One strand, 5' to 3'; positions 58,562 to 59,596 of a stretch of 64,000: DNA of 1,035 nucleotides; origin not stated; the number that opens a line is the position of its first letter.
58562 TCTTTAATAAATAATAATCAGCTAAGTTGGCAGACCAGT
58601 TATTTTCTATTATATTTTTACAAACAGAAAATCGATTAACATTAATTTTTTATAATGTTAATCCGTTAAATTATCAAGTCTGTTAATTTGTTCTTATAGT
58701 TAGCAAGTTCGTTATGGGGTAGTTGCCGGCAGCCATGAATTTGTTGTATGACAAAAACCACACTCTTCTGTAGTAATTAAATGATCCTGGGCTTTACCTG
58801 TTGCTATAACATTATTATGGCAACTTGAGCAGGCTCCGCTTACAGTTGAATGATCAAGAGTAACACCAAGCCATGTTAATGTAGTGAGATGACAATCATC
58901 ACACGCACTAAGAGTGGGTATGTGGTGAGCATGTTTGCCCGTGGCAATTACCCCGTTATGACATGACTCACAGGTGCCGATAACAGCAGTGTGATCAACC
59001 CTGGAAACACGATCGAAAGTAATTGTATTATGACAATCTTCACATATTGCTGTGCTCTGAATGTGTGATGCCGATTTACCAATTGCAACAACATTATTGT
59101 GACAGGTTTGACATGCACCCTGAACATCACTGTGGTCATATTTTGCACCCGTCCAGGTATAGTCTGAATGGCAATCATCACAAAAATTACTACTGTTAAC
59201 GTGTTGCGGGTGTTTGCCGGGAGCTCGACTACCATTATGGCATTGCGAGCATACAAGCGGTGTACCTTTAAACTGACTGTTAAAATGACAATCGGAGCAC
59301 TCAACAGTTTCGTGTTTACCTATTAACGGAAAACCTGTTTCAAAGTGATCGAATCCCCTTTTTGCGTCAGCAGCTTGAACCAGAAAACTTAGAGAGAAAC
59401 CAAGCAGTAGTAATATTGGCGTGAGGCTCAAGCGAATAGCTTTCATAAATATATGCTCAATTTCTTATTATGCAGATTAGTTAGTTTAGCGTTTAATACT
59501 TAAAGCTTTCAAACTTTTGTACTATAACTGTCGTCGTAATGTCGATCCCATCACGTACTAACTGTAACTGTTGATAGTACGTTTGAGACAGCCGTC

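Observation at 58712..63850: Divergent locus: nonahaem cytochrome + TlpA-like reductase <-> giant cytochrome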

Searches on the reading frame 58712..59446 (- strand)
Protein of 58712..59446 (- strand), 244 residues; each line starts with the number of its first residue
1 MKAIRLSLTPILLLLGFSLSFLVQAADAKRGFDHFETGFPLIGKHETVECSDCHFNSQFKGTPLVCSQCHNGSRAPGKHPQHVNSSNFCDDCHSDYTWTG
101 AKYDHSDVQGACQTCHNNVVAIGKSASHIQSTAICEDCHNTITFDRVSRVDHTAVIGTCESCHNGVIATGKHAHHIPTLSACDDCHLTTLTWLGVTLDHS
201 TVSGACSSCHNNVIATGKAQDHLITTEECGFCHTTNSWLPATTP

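Call 4: search_protein_families(library=pfam, proteins=[window:58712-59446:-], max_evalue=0.01)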
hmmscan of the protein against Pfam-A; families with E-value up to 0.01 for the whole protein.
window:58712-59446:- (244 aa): 5 families
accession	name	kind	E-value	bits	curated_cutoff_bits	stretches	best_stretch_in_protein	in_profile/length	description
PF14522.11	Cytochrome_C7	-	3.3e-12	46.5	24.8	3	105-164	8-67/67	Cytochrome c7 and related cytochrome c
PF14537.11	Cytochrom_c3_2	-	2.6e-09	37.8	25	0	82-125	2-42/79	Cytochrome c3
PF24734.1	DUF7685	-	1.4e-05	25.3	27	1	112-144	2-37/43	Domain of unknown function (DUF7685)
PF02085.21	Cytochrom_CIII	-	8.4e-05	23.3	22.9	0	44-96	27-85/101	Class III cytochrome C family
PF09699.15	Paired_CXXCH_1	-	0.00092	19.3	20.6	0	105-141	1-38/41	Doubled CXXCH motif (Paired_CXXCH_1)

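Call 5: search_protein_families(library=ncbifam, proteins=[window:58712-59446:-], max_evalue=0.01)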
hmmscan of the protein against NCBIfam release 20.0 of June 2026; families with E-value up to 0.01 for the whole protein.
window:58712-59446:- (244 aa): 4 families
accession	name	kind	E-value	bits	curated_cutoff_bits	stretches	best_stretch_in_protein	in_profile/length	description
TIGR03508.1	decahem_SO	subfamily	1.5e-09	37.7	192.2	2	64-166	144-251/258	DmsE family decaheme c-type cytochrome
TIGR04257.1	nanowire_3heme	domain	2.4e-05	24.4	40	0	201-236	22-61/75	c(7)-type cytochrome triheme domain-containing protein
NF041028.1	decahem_GSU2203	exception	0.00037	19.8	325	1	64-141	102-183/317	GSU2203 family decaheme c-type cytochrome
NF047727.1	4hemeCytCCctA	equivalog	0.0034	17.5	180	0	46-74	79-108/109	tetraheme c-type cytochrome CctA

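Call 9: find_related_loci(query=window:58712-59446:-, collection=genome_contigs, flank=10000)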
Query window:58712-59446:- (244 aa) in genome_contigs; peptide patterns used: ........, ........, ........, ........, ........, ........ (x = any residue, [..] = any of these).
68 stretches matched a pattern; 23 encode a relative of the query (tblastn E <= 1e-3); 23 distinct loci.
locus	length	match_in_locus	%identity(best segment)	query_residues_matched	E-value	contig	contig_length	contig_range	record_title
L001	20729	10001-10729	77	1-244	2e-116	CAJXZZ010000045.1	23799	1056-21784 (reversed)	MAG TPA_asm: uncultured Gammaproteobacteria bacterium isolate SRR5242447_bin.13_MetaBAT_v2.12.1_MAG genome assembly, con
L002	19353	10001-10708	64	6-244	4e-101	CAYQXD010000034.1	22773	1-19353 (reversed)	MAG TPA_asm: uncultured Thiotrichaceae bacterium isolate SRP215229_co1_115 genome assembly, contig: NODE_1256_length_227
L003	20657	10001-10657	67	25-244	7e-99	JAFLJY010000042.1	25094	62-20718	MAG: Gammaproteobacteria bacterium isolate MC-11 c_000000244508_1, whole genome shotgun sequence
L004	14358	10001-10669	63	20-241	8e-97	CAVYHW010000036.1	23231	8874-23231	MAG: uncultured Gammaproteobacteria bacterium isolate MFD03551.bin.2.72 genome assembly, contig: contig_17077, whole gen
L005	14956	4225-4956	60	5-244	5e-97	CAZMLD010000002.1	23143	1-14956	MAG TPA_asm: uncultured Thiotrichaceae bacterium isolate binchicken_co53_174 genome assembly, contig: NODE_1008_length_2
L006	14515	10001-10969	61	11-242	3e-90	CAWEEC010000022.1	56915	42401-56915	MAG: uncultured Gammaproteobacteria bacterium isolate MFD03551.bin.2.101 genome assembly, contig: contig_104149, whole g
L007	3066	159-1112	60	23-242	2e-85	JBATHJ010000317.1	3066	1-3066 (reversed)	MAG: Gammaproteobacteria bacterium isolate MFD10301_ilm_asm_bin16 k127_41214, whole genome shotgun sequence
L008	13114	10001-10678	51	11-238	4e-73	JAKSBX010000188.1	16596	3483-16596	MAG: Chromatiales bacterium isolate MAG.232 k141_4806798, whole genome shotgun sequence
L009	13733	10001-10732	49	2-238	4e-72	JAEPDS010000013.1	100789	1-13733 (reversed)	MAG: Candidatus Thiodiazotropha sp. 'RUGA' isolate MAGL046 c_000000000013, whole genome shotgun sequence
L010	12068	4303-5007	50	4-238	8e-72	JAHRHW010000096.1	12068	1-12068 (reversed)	MAG: Candidatus Thiodiazotropha taylori isolate LUC18009_Mgill_PainPondCtena NODE_98_length_12068_cov_5.386581, whole ge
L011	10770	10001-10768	50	1-238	1e-71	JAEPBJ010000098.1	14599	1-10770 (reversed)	MAG: Candidatus Thiodiazotropha taylori isolate MAGL082TRANS c_000000000099, whole genome shotgun sequence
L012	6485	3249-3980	49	5-238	2e-70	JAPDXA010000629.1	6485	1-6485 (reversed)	MAG: Candidatus Thiodiazotropha lotti isolate KOTO2_Th1 c_000000000244, whole genome shotgun sequence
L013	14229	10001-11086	51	12-241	7e-68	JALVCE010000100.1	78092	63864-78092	MAG: Chromatiales bacterium isolate 134-614_metabat1_scaf2bin.009 134-614_scaffold_42_c1, whole genome shotgun sequence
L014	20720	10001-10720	50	1-241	2e-67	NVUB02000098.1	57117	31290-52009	MAG: Ectothiorhodospiraceae bacterium isolate NORP100 NORP100_98, whole genome shotgun sequence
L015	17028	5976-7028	45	23-241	3e-67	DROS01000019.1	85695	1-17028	MAG TPA_asm: Gammaproteobacteria bacterium isolate HyVt-540 HyVt-540_k145_1238553, whole genome shotgun sequence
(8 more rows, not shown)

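Call 13: search_protein_families(library=pfam, proteins=[L001:5639-6976:-, L001:3605-5626:-, L001:7303-8136:+, L001:8171-9784:+, L001:10767-12803:+, L001:13332-16223:+, L001:16303-17661:+, L001:2521-3600:+, L001:1491-2396:+], max_evalue=0.001)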
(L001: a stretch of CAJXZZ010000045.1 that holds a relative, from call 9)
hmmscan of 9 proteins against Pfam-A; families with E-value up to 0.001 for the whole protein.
L001:5639-6976:- (445 aa): 19 families
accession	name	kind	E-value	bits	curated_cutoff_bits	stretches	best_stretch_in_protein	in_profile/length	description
PF13738.12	Pyr_redox_3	-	3.6e-40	138.5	30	1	179-438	1-281/305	Pyridine nucleotide-disulphide oxidoreductase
PF07992.20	Pyr_redox_2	-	1.6e-23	84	26.1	1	177-438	2-251/291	Pyridine nucleotide-disulphide oxidoreductase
PF13237.11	Fer4_10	-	6.4e-11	42.5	25.5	1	50-101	2-53/53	4Fe-4S dicluster domain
PF12838.12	Fer4_7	-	1e-08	36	27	1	57-104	2-52/52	4Fe-4S dicluster domain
PF00037.32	Fer4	-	3.4e-08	33.4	21.1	2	50-71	1-22/24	4Fe-4S binding domain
PF03486.20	HI0933_like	-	4.5e-08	33.3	50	0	177-207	2-32/244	HI0933-like protein Rossmann domain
PF12797.12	Fer4_2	-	4.6e-08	33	24.5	0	83-102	3-22/22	4Fe-4S binding domain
PF14697.11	Fer4_21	-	5.4e-08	33.3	35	1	52-106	3-58/59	4Fe-4S dicluster domain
PF00890.30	FAD_binding_2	-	3.6e-06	26.9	20.4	0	177-224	1-48/414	FAD binding domain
PF12831.13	FAD_oxidored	-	4.4e-06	26.7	27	1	177-251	1-67/416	FAD dependent oxidoreductase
PF01946.23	Thi4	-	6.5e-06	26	26.2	0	176-212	18-56/235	Thi4 family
PF12837.12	Fer4_6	-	7.4e-06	26.1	25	1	50-71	2-23/24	4Fe-4S binding domain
PF13434.12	Lys_Orn_oxgnase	-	2.1e-05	24.2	21.3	1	263-369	115-228/339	L-lysine 6-monooxygenase/L-ornithine 5-monooxygenase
PF13459.11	Fer4_15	-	0.00019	22.5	22.4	0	52-69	3-20/66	4Fe-4S single cluster domain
PF13187.11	Fer4_9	-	0.0002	21.7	27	0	57-105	2-52/52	4Fe-4S dicluster domain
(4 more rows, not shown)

L001:3605-5626:- (673 aa): 8 families
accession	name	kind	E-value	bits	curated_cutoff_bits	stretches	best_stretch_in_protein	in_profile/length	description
PF12796.13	Ank_2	-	5.3e-99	325.4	27.3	8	343-435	1-90/90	Ankyrin repeats (3 copies)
PF00023.36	Ank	-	5.9e-71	230.8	21.1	4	574-606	1-33/33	Ankyrin repeat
PF13637.12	Ank_4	-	2.8e-49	164.4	22.7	4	545-595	1-50/50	Ankyrin repeats (many copies)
PF13606.12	Ank_3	-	2.7e-47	153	22.3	1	574-602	1-29/30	Ankyrin repeat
PF13857.12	Ank_5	-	9.2e-42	141.1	27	4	561-614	1-55/56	Ankyrin repeats (many copies)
PF08238.18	Sel1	-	1.1e-21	76.9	30.7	2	59-92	3-36/36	Sel1 repeat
PF23745.1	ANK_LRRK2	-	1.1e-13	51.6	27.5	0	376-459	35-114/130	LRRK2 ANK repeat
PF24521.3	Ank_KRIT1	-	3.1e-13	50.1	80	0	545-654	22-131/149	KRIT1 ankyrin-repeats domain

L001:7303-8136:+ (277 aa): 0 families

L001:8171-9784:+ (537 aa): 4 families
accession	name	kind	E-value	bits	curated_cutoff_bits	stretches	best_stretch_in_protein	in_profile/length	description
PF14522.11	Cytochrome_C7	-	1e-24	86.5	24.8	2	440-506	6-67/67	Cytochrome c7 and related cytochrome c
PF14537.11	Cytochrom_c3_2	-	5e-19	69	25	1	40-105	1-70/79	Cytochrome c3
PF02085.21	Cytochrom_CIII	-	2.9e-11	44.1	22.9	1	39-106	23-89/101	Class III cytochrome C family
PF22113.1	Mtrc-MtrF_II-IV_dom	-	1.2e-08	35.2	30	0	266-420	6-163/176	Outer membrane cytochrome MtrC/MtrF-like, domains II/IV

L001:10767-12803:+ (678 aa): 2 families
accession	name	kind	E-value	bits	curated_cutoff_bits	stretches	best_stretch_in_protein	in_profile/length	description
PF05036.18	SPOR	-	0.00047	20.9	21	0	68-110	34-76/76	SPOR domain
PF07719.23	TPR_2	-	0.00073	19.9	27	0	183-214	2-33/34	Tetratricopeptide repeat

L001:13332-16223:+ (963 aa): 3 families
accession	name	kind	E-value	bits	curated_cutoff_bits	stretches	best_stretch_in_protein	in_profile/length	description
PF02867.20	Ribonuc_red_lgC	-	4.3e-193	643.1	23.9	1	379-914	1-523/523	Ribonucleotide reductase, barrel domain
PF03477.21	ATP-cone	-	1.5e-25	90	25.8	2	40-136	2-87/88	ATP cone domain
PF00317.26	Ribonuc_red_lgN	-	1.2e-24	86.6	28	1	302-374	2-75/77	Ribonucleotide reductase, all-alpha domain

L001:16303-17661:+ (452 aa): 1 family
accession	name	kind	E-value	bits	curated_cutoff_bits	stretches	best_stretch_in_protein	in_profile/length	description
PF00268.27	Ribonuc_red_sm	-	8.7e-93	311.2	33.6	1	132-419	2-281/281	Ribonucleotide reductase, small chain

L001:2521-3600:+ (359 aa): 3 families
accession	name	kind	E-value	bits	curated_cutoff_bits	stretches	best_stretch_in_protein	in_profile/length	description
PF08713.17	DNA_alkylation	-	3.6e-06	27.2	21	1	125-210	115-192/213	DNA alkylation repair enzyme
PF13646.12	HEAT_2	-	0.00031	21.4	27.7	0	177-244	4-66/88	HEAT repeats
PF02985.28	HEAT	-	0.00099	19.6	23.5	0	177-202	4-29/31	HEAT repeat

L001:1491-2396:+ (301 aa): 1 family
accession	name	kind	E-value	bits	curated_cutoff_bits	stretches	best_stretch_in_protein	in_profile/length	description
PF00892.27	EamA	-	4.9e-32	111.5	28.2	2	146-278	1-131/135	EamA-like transporter family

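Call 26: search_solved_structures(query=window:58712-59446:-, max_evalue=0.01)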
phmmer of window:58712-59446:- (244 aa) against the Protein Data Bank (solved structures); distinct sequences matched with E-value up to 0.01: 2.
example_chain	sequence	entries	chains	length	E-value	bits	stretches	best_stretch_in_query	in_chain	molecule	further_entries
9eov_A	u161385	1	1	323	0.00012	24.6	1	77-212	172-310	Extracellular iron oxide respiratory system surface decaheme cytochrome c component MtrC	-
6r2q_A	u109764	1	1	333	0.0019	20.7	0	86-164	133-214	Cystathionine beta-synthase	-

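Call 46: find_homologous_proteins(query=L001:10767-12803:+)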
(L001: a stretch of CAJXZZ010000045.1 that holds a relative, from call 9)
Query L001:10767-12803:+ (678 aa): 285 proteins with E <= 0.001 among 8000 candidates; the best 120 are listed.
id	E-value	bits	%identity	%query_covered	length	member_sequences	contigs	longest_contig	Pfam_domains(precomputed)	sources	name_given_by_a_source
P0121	0.0e+0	1529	100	100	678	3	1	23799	-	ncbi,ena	-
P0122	0.0e+0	1283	83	100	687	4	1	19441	-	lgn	-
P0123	0.0e+0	1167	77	97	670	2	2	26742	-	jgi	jgi:tetratricopeptide (TPR) repeat protein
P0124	0.0e+0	1165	79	96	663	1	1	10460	-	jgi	-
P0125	0.0e+0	1152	74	100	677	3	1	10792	-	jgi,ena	-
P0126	0.0e+0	1118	73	100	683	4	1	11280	PF13432.13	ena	-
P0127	0.0e+0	1061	70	100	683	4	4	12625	-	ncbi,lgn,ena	-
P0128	0.0e+0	1051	69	100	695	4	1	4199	PF13432.13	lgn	-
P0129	0.0e+0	1040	68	97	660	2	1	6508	-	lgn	-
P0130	0.0e+0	1038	66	100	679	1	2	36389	-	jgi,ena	jgi:tetratricopeptide (TPR) repeat protein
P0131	0.0e+0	1019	65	100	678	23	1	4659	-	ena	-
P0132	1.4e-298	1010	67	100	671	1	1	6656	-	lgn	-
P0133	4.2e-298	1009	66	100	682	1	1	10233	-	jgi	jgi:tetratricopeptide (TPR) repeat protein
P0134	1.3e-297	1007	66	100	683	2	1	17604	-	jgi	jgi:tetratricopeptide (TPR) repeat protein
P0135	7.2e-292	988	64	100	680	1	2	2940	-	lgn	-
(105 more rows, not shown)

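Call 47: find_encoding_contigs(protein=P0125, flank=10000, max_places=3)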
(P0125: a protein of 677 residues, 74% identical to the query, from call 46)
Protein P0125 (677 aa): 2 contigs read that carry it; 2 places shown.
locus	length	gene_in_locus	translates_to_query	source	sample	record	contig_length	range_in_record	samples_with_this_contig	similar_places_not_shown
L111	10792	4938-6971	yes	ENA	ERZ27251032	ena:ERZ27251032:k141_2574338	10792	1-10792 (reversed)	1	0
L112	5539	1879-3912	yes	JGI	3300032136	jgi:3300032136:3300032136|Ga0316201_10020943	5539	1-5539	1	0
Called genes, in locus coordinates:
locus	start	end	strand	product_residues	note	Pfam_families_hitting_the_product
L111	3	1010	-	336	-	?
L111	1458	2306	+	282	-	-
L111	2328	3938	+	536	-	PF02085:Cytochrom_CIII (faint), PF14522:Cytochrome_C7 (faint), PF14537:Cytochrom_c3_2 (faint), PF22113:Mtrc-MtrF_II-IV_dom (faint)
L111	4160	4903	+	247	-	PF14522:Cytochrome_C7 (faint), PF09699:Paired_CXXCH_1 (faint), PF14537:Cytochrom_c3_2 (faint)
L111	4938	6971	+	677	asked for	-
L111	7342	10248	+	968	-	PF03477:ATP-cone, PF00317:Ribonuc_red_lgN, PF02867:Ribonuc_red_lgC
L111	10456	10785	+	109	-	-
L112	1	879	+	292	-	?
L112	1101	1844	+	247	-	PF14522:Cytochrome_C7 (faint), PF09699:Paired_CXXCH_1 (faint), PF14537:Cytochrom_c3_2 (faint)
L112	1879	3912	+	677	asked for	-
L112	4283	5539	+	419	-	?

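Call 48: find_encoding_contigs(protein=P0126, flank=10000, max_places=3)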
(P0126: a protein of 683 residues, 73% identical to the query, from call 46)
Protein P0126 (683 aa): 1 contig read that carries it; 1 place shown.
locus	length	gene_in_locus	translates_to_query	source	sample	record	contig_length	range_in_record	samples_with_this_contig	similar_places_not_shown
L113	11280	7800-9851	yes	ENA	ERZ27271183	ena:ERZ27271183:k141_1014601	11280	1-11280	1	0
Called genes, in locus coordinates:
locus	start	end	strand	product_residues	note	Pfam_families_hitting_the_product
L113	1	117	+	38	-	?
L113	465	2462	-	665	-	-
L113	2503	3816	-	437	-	PF12838:Fer4_7 (faint), PF03486:HI0933_like (faint), PF00037:Fer4 (faint), PF12797:Fer4_2 (faint), PF13237:Fer4_10, PF14697:Fer4_21, PF07992:Pyr_redox_2, PF13738:Pyr_redox_3, +4 more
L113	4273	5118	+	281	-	-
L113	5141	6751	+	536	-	PF02085:Cytochrom_CIII (faint), PF14522:Cytochrome_C7 (faint), PF14537:Cytochrom_c3_2 (faint), PF22113:Mtrc-MtrF_II-IV_dom (faint)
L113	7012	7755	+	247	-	PF14537:Cytochrom_c3_2 (faint), PF22113:Mtrc-MtrF_II-IV_dom (faint), PF14522:Cytochrome_C7 (weak)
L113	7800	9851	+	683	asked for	PF13432:TPR_16 (weak)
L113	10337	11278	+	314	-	?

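Call 55: find_homologous_proteins(query=window:58712-59446:-)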
Query window:58712-59446:- (244 aa): 309 proteins with E <= 0.001 among 1343 candidates; the best 120 are listed.
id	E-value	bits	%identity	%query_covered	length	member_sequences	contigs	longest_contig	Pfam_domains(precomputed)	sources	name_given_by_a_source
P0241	1.7e-123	429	75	91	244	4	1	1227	PF14537.12,PF14522.12,PF22113.2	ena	-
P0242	4.4e-122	424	45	96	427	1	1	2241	PF14537.12,PF02085.22,PF14522.12,PF22113.2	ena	-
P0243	2.3e-115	402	71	91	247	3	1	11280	PF14537.12,PF14522.12,PF22113.2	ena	-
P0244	2.7e-115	402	69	100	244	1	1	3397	PF14537.12,PF14522.12,PF22113.2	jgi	jgi:hypothetical protein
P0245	4.9e-115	401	74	88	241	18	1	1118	PF09699.16,PF14537.12,PF14522.12,PF22113.2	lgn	-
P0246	5.0e-115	401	70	100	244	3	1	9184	PF14537.12,PF14522.12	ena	-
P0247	7.3e-115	401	59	97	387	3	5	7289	PF14537.12,PF14522.12,PF22113.2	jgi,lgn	-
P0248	8.4e-115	400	68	100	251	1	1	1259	PF14537.12,PF14522.12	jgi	-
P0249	9.4e-114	397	70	100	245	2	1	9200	PF09699.16,PF14537.12,PF14522.12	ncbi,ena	-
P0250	4.4e-113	395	59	99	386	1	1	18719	PF09699.16,PF14537.12,PF14522.12,PF22113.2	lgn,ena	-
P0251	1.3e-111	390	72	98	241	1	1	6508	PF09699.16,PF14537.12,PF14522.12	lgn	-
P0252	1.5e-111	390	63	91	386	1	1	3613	PF09699.16,PF14537.12,PF14522.12,PF22113.2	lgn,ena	-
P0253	7.8e-111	387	68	100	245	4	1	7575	PF09699.16,PF14537.12,PF02085.22,PF14522.12,PF22113.2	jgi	jgi:hypothetical protein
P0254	4.6e-110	385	69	100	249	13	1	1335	PF09699.16,PF14537.12,PF14522.12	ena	-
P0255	7.9e-110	384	70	89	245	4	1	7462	PF14537.12,PF14522.12,PF22113.2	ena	-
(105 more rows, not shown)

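Call 62: predict_structure(alignment_id=A3)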
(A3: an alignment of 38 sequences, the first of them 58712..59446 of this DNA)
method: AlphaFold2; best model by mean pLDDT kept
length: 244 residues; sequences in the alignment: 38
mean_pLDDT: 49.7   pTM: 0.21
mean pLDDT of the five models: 49.7, 47.3, 47.1, 43.2, 40.7
residues with pLDDT >= 90: 0; 70-90: 20; 50-70: 83; < 50: 141
segments of 3 or more residues with pLDDT < 50: 24-32, 61-65, 75-77, 82-86, 100-104, 119-131, 138-150, 154-157, 160-162, 164-197, 213-226, 228-244
pLDDT, mean of each block of 10 residues (from residue 1): 85 81 47 50 53 53 49 51 49 53 48 50 40 47 37 50 44 39 37 42 53 47 47 44 38
secondary structure, 60 per line:
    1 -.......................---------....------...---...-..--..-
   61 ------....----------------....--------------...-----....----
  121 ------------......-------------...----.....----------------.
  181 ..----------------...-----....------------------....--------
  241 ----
elements in order: H2-24 H34-37 H67-70 H87-90 H113-116 H133-138 H159-163 H207-210 H229-232

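Call 76: find_encoding_contigs(protein=P0123, flank=10000, max_places=3)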
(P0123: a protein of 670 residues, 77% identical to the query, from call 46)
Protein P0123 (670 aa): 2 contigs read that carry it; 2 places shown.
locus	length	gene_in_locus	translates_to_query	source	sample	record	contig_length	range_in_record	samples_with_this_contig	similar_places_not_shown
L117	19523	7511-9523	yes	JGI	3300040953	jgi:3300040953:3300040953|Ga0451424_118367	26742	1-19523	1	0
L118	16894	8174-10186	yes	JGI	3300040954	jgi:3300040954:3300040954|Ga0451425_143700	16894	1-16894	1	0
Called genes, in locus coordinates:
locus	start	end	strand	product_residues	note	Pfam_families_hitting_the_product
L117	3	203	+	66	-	?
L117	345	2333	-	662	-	-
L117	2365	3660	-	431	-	PF12838:Fer4_7 (faint), PF00037:Fer4 (faint), PF03486:HI0933_like (faint), PF12797:Fer4_2 (faint), PF13237:Fer4_10, PF14697:Fer4_21 (weak), PF07992:Pyr_redox_2, PF13738:Pyr_redox_3, +4 more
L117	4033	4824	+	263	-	-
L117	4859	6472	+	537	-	PF02085:Cytochrom_CIII (faint), PF14537:Cytochrom_c3_2 (faint), PF22113:Mtrc-MtrF_II-IV_dom (faint), PF14522:Cytochrome_C7 (weak)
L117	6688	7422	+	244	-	PF14522:Cytochrome_C7 (faint), PF22113:Mtrc-MtrF_II-IV_dom (faint)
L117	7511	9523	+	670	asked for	-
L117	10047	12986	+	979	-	PF03477:ATP-cone, PF00317:Ribonuc_red_lgN, PF02867:Ribonuc_red_lgC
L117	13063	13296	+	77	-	-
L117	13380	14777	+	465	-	PF00268:Ribonuc_red_sm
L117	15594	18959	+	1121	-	PF22352:K319L-like_PKD (weak), PF14537:Cytochrom_c3_2 (faint), PF22113:Mtrc-MtrF_II-IV_dom (faint), PF14522:Cytochrome_C7 (weak)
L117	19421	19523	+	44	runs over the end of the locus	-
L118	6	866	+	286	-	PF13646:HEAT_2 (faint), PF08713:DNA_alkylation, PF02985:HEAT (faint)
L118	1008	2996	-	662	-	-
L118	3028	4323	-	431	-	PF12838:Fer4_7 (faint), PF00037:Fer4 (faint), PF03486:HI0933_like (faint), PF12797:Fer4_2 (faint), PF13237:Fer4_10, PF14697:Fer4_21 (weak), PF07992:Pyr_redox_2, PF13738:Pyr_redox_3, +4 more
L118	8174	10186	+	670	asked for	-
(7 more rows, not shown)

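Call 77: find_encoding_contigs(protein=P0124, flank=10000, max_places=3)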
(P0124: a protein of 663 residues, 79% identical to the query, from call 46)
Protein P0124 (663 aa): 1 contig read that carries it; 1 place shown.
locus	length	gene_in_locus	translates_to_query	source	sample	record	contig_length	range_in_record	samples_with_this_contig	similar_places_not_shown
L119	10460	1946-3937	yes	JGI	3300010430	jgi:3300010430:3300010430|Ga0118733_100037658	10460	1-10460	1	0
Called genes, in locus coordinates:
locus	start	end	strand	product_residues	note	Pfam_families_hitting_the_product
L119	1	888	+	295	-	?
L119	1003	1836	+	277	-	PF14522:Cytochrome_C7 (faint), PF14537:Cytochrom_c3_2 (faint), PF22113:Mtrc-MtrF_II-IV_dom (faint)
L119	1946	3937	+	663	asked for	-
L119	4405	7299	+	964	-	PF03477:ATP-cone, PF00317:Ribonuc_red_lgN, PF02867:Ribonuc_red_lgC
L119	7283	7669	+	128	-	-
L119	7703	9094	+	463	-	PF00268:Ribonuc_red_sm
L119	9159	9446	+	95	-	-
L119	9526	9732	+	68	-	-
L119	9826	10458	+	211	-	?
